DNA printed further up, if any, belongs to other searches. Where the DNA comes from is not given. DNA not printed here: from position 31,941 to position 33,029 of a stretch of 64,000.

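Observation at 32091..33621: Stress-controlled nucleotidyltransferase + metallophosphoesterase pair: possible writer/eraser system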

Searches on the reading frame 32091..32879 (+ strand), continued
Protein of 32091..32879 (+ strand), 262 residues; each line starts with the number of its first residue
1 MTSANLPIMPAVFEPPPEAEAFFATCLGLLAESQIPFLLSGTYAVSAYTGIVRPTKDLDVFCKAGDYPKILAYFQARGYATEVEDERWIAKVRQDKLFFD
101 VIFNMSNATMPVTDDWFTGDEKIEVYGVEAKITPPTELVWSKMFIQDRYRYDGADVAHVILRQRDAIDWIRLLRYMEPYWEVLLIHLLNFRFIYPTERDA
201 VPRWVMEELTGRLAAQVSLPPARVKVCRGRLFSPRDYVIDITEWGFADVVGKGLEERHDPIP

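Call 25: search_protein_families(library=pfam, proteins=[P0247, P0328, P0252, P0263, P0262, P0278, P0290, P0358, P0367, P0295], max_evalue=0.001)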
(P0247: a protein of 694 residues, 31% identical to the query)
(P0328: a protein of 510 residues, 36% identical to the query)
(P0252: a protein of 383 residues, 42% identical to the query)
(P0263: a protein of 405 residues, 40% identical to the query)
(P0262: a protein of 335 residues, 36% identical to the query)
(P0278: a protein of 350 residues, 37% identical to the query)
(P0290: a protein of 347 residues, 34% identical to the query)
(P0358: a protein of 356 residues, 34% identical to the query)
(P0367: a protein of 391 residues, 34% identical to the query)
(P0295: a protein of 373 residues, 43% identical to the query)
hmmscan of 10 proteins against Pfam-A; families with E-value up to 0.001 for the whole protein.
P0247 (694 aa): 4 families
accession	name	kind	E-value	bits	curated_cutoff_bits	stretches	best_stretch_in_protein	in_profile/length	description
PF14907.12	NTP_transf_5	-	1.1e-10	41.9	31.2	1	433-504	53-126/249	Uncharacterised nucleotidyltransferase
PF09970.15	DUF2204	-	1.1e-09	38.6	20.3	1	200-338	3-139/181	Nucleotidyl transferase of unknown function (DUF2204)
PF10706.15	Aminoglyc_resit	-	5.6e-06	27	21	0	442-499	4-62/149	Aminoglycoside-2''-adenylyltransferase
PF08843.17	AbiEii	-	0.00026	21.5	22.5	0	455-494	17-55/238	Nucleotidyl transferase AbiEii toxin, Type IV TA system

P0328 (510 aa): 4 families
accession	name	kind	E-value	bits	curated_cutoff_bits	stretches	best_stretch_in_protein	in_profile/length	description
PF00149.33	Metallophos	-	1.1e-14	55.7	21.5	1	1-199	1-190/191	Calcineurin-like phosphoesterase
PF14907.12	NTP_transf_5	-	9.3e-08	32.4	31.2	1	263-410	64-225/249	Uncharacterised nucleotidyltransferase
PF12850.12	Metallophos_2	-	1.1e-07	32.4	27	1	1-203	1-122/154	Calcineurin-like phosphoesterase superfamily domain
PF10706.15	Aminoglyc_resit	-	1.1e-05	26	21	1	261-340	4-84/149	Aminoglycoside-2''-adenylyltransferase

P0252 (383 aa): 3 families
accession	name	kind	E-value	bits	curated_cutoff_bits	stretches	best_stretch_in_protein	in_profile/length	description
PF14907.12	NTP_transf_5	-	1.9e-09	37.9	31.2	1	51-173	91-226/249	Uncharacterised nucleotidyltransferase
PF09970.15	DUF2204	-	1.6e-07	31.5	20.3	1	22-152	5-140/181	Nucleotidyl transferase of unknown function (DUF2204)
PF10706.15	Aminoglyc_resit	-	8.3e-06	26.4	21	1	24-82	4-63/149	Aminoglycoside-2''-adenylyltransferase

P0263 (405 aa): 2 families
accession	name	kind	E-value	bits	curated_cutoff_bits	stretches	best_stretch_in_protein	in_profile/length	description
PF14907.12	NTP_transf_5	-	2.7e-05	24.3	31.2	1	82-204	91-226/249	Uncharacterised nucleotidyltransferase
PF09970.15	DUF2204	-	0.00063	19.9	20.3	0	56-182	8-139/181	Nucleotidyl transferase of unknown function (DUF2204)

P0262 (335 aa): 3 families
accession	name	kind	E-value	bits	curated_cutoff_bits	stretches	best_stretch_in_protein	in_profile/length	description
PF14907.12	NTP_transf_5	-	7.6e-08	32.7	31.2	1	123-246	55-186/249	Uncharacterised nucleotidyltransferase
PF09970.15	DUF2204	-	3.8e-05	23.8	20.3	0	126-259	3-141/181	Nucleotidyl transferase of unknown function (DUF2204)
PF10706.15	Aminoglyc_resit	-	0.0008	20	21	0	130-188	4-65/149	Aminoglycoside-2''-adenylyltransferase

P0278 (350 aa): 1 family
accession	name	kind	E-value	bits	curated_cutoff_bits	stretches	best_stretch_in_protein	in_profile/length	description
PF14907.12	NTP_transf_5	-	2.3e-05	24.5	31.2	1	99-248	65-227/249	Uncharacterised nucleotidyltransferase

P0290 (347 aa): 2 families
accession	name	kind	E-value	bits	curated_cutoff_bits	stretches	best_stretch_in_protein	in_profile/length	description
PF14907.12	NTP_transf_5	-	2.8e-07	30.8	31.2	1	77-231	58-227/249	Uncharacterised nucleotidyltransferase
PF09970.15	DUF2204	-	1.9e-05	24.8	20.3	1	77-223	3-155/181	Nucleotidyl transferase of unknown function (DUF2204)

P0358 (356 aa): 2 families
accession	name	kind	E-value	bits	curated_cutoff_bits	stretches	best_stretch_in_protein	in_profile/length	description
PF14907.12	NTP_transf_5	-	1.8e-06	28.2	31.2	1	136-258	92-227/249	Uncharacterised nucleotidyltransferase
PF09970.15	DUF2204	-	0.00046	20.3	20.3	1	108-233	7-137/181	Nucleotidyl transferase of unknown function (DUF2204)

P0367 (391 aa): 1 family
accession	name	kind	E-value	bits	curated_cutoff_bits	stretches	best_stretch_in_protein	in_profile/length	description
PF14907.12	NTP_transf_5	-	7.6e-10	39.2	31.2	1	49-200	64-230/249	Uncharacterised nucleotidyltransferase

P0295 (373 aa): 0 families

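Call 28: search_dna_similar(query=window:32091-32879:+, collection=plasmids, mode=protein, max_rows=30, rows=spread)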
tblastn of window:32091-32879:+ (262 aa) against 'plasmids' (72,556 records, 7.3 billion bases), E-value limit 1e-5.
Records with a match: 126; places in all: 126; records where one place covers at least 80% of the query: 126.
Best place of each record, by identity: 60-80% 120; <60% 6.
By first word of the organism name: Sinorhizobium 66; Rhizobium 46; Sphingobium 7; Azospirillum 3; Skermanella 2; Ensifer 1; Bradyrhizobium 1.
By predicted mobility (MOB-suite, as given by PLSDB): mobilizable 57; non-mobilizable 43; conjugative 26.
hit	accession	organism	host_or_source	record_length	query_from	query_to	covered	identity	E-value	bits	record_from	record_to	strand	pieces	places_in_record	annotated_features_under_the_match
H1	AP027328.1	Sphingobium sp. TomTYG64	-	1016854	27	259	89%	68.2%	2e-104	338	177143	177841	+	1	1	hypothetical protein | metallophosphoesterase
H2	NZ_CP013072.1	Sphingobium indicum B90A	sugarcane rhizosphere soil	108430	27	259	89%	67.0%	6e-102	332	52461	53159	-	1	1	nucleotidyltransferase family protein | metallophosphoesterase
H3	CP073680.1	Sinorhizobium meliloti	Medicago truncatula,cell culture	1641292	30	251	85%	64.6%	2e-74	305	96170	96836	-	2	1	none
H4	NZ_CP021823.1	Sinorhizobium meliloti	Medicago truncatula,Single Cell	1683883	30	251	85%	64.4%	4e-90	298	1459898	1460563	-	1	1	none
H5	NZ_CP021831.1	Sinorhizobium meliloti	Medicago truncatula,Single Cell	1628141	30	251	85%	64.4%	5e-90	298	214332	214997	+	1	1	none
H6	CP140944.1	Sinorhizobium meliloti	Medicago lupulina,whole organism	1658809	30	251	85%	64.4%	5e-90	298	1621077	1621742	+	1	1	hypothetical protein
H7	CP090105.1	Sinorhizobium meliloti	Medicago,Cell culture,Plant nodule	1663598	30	251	85%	64.4%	5e-90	298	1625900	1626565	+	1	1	hypothetical protein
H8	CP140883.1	Sinorhizobium meliloti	Medicago lupulina,whole organism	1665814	30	251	85%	64.4%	5e-90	298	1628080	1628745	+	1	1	hypothetical protein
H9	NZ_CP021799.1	Sinorhizobium meliloti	Medicago sativa,Single Cell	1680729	30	251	85%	64.4%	5e-90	298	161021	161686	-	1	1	none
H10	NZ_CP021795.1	Sinorhizobium meliloti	Medicago sativa,Single Cell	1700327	30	251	85%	64.4%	5e-90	298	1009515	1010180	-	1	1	none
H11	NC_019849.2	Sinorhizobium meliloti GR4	-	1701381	30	251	85%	64.4%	6e-90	297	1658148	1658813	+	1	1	none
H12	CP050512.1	Sinorhizobium meliloti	Medicago sativa,cell culture,root nodule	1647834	30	251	85%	64.4%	7e-90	297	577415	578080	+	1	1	hypothetical protein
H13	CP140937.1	Sinorhizobium meliloti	Medicago lupulina,whole organism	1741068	30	251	85%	64.4%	1e-89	296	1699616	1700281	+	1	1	nucleotidyltransferase family protein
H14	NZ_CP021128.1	Rhizobium sp. Kim5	Phaseolus vulgaris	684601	30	253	85%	63.4%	3e-94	310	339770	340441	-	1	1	nucleotidyltransferase family protein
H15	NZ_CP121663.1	Rhizobium sp. CB3090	Gliricidia sp.,cell culture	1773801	30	253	85%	63.4%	2e-91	301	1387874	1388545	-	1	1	record has no annotation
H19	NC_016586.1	Azospirillum lipoferum 4B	-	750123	27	262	90%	60.2%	1e-92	305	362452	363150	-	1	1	nucleotidyltransferase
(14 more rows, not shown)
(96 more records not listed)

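Call 29: get_annotated_region(hit=H13, flank=4000)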
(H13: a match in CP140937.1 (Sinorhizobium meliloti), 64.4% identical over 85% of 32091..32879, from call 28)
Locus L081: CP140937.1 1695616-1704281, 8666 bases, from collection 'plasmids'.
description: Sinorhizobium meliloti strain ml21 plasmid pSymB, complete sequence
organism: Sinorhizobium meliloti (NCBI taxid 382)
taxonomy: Bacteria; Pseudomonadota; Alphaproteobacteria; Hyphomicrobiales; Rhizobiaceae; Sinorhizobium; Sinorhizobium meliloti
host: -; source: Medicago lupulina,whole organism; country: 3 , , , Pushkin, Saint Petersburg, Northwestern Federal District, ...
typing (MOB-suite, as given by PLSDB): mobilizable; relaxase MOBQ
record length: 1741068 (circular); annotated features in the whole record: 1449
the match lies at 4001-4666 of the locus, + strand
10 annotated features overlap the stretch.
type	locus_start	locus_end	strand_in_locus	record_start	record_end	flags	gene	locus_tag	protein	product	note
CDS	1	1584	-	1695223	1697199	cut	-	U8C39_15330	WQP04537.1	protein-L-isoaspartate(D-aspartate) O-methyltransferase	-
CDS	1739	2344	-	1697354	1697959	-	-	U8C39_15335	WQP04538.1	general stress protein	-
CDS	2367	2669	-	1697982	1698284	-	-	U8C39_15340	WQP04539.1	PepSY domain-containing protein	-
CDS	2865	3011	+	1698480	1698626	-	-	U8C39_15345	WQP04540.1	hypothetical protein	-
CDS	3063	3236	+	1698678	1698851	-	-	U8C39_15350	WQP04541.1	DUF1328 domain-containing protein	-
CDS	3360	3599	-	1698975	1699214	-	-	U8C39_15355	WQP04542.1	hypothetical protein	-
CDS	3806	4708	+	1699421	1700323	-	-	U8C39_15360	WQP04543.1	nucleotidyltransferase family protein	-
CDS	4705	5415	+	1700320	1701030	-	-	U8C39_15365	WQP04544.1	metallophosphoesterase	-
CDS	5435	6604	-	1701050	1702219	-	-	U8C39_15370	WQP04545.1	zinc-dependent alcohol dehydrogenase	-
CDS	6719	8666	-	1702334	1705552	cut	-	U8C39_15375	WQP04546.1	calcium-binding protein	-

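Call 30: get_annotated_region(hit=H14, flank=4000)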
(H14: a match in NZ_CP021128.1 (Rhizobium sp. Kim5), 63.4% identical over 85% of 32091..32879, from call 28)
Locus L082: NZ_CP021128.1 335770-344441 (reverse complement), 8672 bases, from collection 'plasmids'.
description: Rhizobium sp. Kim5 plasmid pRetKim5d, complete sequence
organism: Rhizobium sp. Kim5 (NCBI taxid 2020311)
taxonomy: Bacteria; Pseudomonadota; Alphaproteobacteria; Hyphomicrobiales; Rhizobiaceae; Rhizobium; Rhizobium sp. Kim5
host: -; source: Phaseolus vulgaris; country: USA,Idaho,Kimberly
typing (MOB-suite, as given by PLSDB): conjugative; replicon rep_cluster_841; relaxase MOBQ; mating-pair formation MPF_T
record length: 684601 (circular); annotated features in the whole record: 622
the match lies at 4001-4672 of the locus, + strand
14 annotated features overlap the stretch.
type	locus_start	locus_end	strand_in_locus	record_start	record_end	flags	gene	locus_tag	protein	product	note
CDS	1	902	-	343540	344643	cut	-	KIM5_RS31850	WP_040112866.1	SDR family NAD(P)-dependent oxidoreductase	-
CDS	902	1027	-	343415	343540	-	-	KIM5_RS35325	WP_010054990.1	hypothetical protein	-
CDS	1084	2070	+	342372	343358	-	-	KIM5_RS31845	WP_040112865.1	zinc-binding dehydrogenase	-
CDS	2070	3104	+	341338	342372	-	-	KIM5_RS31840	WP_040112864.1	Gfo/Idh/MocA family oxidoreductase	-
CDS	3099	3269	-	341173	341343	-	-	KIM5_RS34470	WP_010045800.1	hypothetical protein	-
CDS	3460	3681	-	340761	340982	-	-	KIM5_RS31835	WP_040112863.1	hypothetical protein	-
CDS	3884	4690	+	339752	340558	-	-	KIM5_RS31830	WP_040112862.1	nucleotidyltransferase family protein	-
CDS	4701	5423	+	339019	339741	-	-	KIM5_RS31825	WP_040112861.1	metallophosphoesterase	-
CDS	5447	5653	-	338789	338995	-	-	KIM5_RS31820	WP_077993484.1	hypothetical protein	-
CDS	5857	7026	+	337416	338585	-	-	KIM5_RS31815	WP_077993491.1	zinc-dependent alcohol dehydrogenase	-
CDS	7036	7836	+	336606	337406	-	-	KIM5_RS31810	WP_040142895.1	SDR family NAD(P)-dependent oxidoreductase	-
CDS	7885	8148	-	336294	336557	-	-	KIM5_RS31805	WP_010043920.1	hypothetical protein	-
CDS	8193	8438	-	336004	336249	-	-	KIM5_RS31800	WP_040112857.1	hypothetical protein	-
CDS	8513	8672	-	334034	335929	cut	-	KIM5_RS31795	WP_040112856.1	APC family permease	-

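Call 31: get_annotated_region(hit=H19, flank=4000)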
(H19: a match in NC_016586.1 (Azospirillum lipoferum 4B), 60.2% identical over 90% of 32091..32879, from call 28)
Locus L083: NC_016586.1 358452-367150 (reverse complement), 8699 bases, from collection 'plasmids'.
description: Azospirillum lipoferum 4B plasmid AZO_p2, complete sequence
organism: Azospirillum lipoferum 4B (NCBI taxid 862719)
taxonomy: Bacteria; Pseudomonadota; Alphaproteobacteria; Rhodospirillales; Azospirillaceae; Azospirillum; Azospirillum lipoferum; Azospirillum lipoferum 4B
host: -; source: -; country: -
typing (MOB-suite, as given by PLSDB): conjugative; replicon rep_cluster_67; relaxase MOBP; mating-pair formation MPF_T
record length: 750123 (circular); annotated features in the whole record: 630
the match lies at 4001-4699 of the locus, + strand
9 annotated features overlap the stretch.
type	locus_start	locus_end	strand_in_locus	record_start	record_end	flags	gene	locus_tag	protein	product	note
CDS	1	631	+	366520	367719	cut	-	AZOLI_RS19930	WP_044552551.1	alpha-hydroxy acid oxidase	-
CDS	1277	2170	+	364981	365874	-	-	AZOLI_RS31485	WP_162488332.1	hypothetical protein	-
CDS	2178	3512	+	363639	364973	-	-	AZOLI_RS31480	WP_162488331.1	DUF2272 domain-containing protein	-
CDS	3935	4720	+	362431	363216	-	-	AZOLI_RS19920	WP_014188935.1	nucleotidyltransferase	-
CDS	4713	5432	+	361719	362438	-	-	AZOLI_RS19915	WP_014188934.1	metallophosphoesterase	-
CDS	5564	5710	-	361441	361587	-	-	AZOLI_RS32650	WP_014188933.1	hypothetical protein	-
CDS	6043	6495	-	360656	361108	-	-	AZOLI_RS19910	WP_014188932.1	MaoC family dehydratase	-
CDS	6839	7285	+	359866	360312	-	-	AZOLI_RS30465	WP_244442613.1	chemotaxis protein CheW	GO:0006935 - chemotaxis [Evidence IEA]; GO:0007165 - signal transduction [Evidence IEA]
CDS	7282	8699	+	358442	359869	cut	-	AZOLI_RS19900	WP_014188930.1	protein-glutamate O-methyltransferase CheR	GO:0032259 - methylation [Evidence IEA]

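Call 59: search_solved_structures(query=A4, max_evalue=10, show_alignments=5)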
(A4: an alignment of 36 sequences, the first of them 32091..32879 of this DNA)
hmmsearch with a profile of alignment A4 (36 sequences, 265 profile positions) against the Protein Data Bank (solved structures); distinct sequences matched with E-value up to 10: 10.
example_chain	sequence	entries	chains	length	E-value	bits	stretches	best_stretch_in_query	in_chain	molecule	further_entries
4wh5_A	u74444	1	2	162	0.00023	23.6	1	21-79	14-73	Lincosamide resistance protein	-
4fo1_A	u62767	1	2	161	0.00025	23.4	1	21-79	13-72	Lincosamide resistance protein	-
4xje_A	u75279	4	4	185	0.0027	20.1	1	9-74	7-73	AadB | AAD(2''),Gentamicin 2''-nucleotidyltransferase,Gentamicin resistance protein | Aminoglycoside Nucleotidyltransferase (2"")-Ia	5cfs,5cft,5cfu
4wqk_A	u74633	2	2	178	0.0062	18.9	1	14-74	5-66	2''-aminoglycoside nucleotidyltransferase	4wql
5kqj_A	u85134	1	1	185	0.0076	18.6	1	14-74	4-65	2''-aminoglycoside nucleotidyltransferase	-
5uvd_A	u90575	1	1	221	0.15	14.3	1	17-70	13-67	Nucleotidyltransferase-like protein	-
2mc8_A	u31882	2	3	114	0.29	13.4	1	48-100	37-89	Uncharacterized protein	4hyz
6uri_M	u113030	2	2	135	0.34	13.2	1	61-130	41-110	AP-2 complex subunit mu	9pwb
6owt_M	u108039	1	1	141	0.38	13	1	61-130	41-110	Adaptor protein complex AP-2, mu1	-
7a03_A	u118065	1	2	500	0.56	12.5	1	33-72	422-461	M32 carboxypeptidase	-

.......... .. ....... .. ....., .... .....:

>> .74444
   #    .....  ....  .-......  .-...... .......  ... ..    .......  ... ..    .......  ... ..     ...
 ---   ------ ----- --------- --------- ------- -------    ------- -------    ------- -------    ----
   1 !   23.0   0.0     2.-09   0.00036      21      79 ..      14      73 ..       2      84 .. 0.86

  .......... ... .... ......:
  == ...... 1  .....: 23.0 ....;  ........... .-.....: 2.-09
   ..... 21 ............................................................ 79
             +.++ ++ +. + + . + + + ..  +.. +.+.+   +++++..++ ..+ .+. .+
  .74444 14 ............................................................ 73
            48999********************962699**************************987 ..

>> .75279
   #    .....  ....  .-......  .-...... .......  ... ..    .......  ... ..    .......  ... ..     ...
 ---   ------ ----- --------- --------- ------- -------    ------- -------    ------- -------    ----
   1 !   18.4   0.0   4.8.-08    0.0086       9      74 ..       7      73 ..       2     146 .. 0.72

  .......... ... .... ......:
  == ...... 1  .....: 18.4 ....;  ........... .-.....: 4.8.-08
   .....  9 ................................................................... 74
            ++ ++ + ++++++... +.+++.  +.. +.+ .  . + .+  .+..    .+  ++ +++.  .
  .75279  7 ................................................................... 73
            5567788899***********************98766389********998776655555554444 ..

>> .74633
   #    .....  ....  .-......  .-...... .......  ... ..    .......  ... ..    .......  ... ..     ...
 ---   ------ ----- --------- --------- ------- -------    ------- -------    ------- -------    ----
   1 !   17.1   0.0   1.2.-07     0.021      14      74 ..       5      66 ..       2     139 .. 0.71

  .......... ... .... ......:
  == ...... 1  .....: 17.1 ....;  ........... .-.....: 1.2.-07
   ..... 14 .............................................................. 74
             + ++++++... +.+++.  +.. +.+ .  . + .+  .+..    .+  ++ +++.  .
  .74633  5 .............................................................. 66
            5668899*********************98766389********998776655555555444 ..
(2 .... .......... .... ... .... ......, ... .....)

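Call 64: find_related_loci(query=A6, collection=metagenome_contigs, flank=5000)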
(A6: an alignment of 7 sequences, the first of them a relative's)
Query A6 (277 aa) in metagenome_contigs; peptide patterns used: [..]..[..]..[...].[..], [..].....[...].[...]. (x = any residue, [..] = any of these).
600 stretches matched a pattern (row limit reached: there are more); 588 encode a relative of the query (tblastn E <= 1e-3); the best 80 are kept; 80 distinct loci.
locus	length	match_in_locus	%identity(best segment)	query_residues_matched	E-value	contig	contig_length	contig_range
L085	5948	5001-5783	58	2-267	1e-94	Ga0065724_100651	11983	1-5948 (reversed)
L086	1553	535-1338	42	8-276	1e-63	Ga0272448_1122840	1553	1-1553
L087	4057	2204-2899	43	13-245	3e-60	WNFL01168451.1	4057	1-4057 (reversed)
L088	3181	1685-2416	42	2-246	3e-58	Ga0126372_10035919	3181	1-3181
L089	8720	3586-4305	41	6-246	2e-58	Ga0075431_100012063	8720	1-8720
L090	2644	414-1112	42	13-246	3e-58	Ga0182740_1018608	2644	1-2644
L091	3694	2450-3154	40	11-246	1e-57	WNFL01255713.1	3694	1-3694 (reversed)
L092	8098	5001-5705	40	11-246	3e-57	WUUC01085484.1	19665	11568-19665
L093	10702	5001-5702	40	11-245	3e-57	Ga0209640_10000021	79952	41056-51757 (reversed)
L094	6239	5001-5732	40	13-257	2e-57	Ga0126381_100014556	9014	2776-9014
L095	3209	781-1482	42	7-242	4e-57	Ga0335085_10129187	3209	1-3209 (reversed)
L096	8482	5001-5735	39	1-246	8e-57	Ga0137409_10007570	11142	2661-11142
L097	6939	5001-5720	41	2-245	1e-56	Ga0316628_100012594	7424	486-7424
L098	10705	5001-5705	39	11-246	1e-56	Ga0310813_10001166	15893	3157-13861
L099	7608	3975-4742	39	3-258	7e-57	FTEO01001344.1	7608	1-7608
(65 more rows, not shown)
